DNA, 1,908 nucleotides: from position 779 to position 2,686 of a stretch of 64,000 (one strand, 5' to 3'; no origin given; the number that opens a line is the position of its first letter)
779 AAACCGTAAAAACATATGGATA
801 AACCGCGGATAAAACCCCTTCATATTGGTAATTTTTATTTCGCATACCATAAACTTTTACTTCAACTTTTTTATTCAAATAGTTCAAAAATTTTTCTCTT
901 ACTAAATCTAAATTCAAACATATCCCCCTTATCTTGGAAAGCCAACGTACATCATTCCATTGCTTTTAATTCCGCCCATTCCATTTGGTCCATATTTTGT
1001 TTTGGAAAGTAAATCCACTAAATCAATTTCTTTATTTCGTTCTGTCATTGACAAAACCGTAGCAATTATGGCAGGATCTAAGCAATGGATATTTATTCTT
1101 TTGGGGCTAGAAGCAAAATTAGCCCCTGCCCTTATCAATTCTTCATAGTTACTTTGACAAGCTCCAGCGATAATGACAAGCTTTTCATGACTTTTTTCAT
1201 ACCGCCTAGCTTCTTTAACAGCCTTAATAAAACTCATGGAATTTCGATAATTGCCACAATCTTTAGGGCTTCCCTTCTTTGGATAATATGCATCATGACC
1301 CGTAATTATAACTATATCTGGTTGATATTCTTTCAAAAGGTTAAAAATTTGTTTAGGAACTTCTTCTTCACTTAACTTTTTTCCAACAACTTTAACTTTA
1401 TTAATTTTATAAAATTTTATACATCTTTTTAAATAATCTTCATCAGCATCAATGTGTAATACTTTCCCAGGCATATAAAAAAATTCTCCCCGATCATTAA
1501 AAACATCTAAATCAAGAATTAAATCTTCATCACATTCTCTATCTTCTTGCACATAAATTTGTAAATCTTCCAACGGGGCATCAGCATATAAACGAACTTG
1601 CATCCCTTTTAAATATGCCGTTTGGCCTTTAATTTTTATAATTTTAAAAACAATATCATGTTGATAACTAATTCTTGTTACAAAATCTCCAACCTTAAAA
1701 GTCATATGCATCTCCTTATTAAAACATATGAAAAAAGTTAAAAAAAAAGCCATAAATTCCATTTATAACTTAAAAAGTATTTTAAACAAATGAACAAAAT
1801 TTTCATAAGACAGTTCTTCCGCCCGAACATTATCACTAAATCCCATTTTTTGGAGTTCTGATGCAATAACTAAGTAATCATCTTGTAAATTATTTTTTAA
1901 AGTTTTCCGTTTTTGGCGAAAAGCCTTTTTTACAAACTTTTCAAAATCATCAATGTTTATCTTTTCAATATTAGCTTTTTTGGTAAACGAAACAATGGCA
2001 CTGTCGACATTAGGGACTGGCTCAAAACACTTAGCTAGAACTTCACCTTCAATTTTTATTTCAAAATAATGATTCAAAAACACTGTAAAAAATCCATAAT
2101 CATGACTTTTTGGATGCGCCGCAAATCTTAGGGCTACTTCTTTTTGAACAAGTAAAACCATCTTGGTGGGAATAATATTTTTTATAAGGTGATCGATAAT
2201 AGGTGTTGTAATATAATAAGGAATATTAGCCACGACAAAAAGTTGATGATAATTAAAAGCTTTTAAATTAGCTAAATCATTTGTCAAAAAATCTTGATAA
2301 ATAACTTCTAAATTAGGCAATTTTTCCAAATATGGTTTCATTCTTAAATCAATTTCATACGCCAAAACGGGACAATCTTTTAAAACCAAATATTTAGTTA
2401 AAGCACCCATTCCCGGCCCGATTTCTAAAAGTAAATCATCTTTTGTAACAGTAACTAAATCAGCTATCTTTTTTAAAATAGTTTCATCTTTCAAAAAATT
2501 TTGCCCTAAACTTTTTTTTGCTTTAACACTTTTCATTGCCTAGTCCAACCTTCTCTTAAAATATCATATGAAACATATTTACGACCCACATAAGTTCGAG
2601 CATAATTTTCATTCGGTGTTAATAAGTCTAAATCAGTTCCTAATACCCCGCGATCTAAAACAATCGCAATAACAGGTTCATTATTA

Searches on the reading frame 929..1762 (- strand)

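Call 21: search_protein_families(library=pfam, proteins=[window:929-1762:-], max_evalue=0.00001)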
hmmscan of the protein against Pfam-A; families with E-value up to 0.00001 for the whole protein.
window:929-1762:- (277 aa): 1 family
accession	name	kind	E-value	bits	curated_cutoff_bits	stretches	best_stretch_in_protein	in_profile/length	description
PF05582.17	Peptidase_U57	-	1.4e-90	303.8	25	2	90-276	94-280/280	YabG peptidase U57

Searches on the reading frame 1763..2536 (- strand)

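Call 21: search_protein_families(library=pfam, proteins=[window:1763-2536:-], max_evalue=0.00001)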
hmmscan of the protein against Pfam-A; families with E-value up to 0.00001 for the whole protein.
window:1763-2536:- (257 aa): 1 family
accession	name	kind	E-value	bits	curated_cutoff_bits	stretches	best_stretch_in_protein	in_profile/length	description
PF00398.26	RrnaAD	-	3.2e-55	187.5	24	1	5-254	3-261/263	Ribosomal RNA adenine dimethylase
